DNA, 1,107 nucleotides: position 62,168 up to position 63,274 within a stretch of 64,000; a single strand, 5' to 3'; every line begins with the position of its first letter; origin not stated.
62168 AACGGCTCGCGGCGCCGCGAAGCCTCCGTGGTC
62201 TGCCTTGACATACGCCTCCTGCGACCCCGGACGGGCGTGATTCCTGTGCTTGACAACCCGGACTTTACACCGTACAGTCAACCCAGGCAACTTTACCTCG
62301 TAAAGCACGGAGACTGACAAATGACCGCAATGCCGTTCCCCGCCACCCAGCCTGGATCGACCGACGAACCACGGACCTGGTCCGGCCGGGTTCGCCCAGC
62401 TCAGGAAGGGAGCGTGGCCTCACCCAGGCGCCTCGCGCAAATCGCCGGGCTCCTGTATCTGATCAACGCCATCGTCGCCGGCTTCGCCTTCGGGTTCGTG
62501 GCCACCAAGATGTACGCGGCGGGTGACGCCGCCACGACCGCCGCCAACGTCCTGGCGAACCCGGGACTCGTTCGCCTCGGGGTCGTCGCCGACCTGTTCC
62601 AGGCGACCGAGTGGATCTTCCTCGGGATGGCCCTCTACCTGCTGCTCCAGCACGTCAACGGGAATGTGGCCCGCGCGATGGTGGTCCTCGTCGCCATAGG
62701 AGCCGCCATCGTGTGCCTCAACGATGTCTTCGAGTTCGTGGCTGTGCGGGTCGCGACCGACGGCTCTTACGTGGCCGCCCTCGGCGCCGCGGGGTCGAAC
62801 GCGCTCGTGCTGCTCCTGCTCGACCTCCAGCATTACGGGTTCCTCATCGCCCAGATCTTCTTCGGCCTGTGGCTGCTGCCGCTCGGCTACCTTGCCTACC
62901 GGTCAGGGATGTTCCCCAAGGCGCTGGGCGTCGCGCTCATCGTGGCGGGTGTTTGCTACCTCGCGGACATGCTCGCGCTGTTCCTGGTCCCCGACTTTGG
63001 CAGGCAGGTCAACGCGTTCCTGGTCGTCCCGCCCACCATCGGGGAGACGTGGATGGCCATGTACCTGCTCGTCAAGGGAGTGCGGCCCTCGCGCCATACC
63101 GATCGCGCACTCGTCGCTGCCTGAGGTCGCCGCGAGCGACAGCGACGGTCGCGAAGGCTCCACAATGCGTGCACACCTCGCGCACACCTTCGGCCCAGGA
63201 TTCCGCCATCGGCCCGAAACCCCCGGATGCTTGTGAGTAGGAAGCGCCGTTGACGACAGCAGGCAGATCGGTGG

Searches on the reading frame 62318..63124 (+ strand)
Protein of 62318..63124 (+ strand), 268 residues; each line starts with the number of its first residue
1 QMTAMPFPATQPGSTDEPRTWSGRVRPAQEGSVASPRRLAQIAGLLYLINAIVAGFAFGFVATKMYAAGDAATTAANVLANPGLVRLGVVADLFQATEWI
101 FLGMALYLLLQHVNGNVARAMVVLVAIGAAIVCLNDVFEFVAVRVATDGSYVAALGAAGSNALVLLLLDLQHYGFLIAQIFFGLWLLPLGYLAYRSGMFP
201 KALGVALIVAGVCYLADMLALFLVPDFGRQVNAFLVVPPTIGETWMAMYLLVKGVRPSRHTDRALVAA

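Call 107: search_protein_families(library=pfam, proteins=[window:62318-63124:+], max_evalue=0.0001)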
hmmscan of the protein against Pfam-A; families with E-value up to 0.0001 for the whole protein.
window:62318-63124:+ (268 aa): 1 family
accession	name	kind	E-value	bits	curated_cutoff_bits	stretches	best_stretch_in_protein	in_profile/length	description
PF14329.11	DUF4386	-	7.7e-51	173.4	27.6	1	42-254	1-210/210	Domain of unknown function (DUF4386)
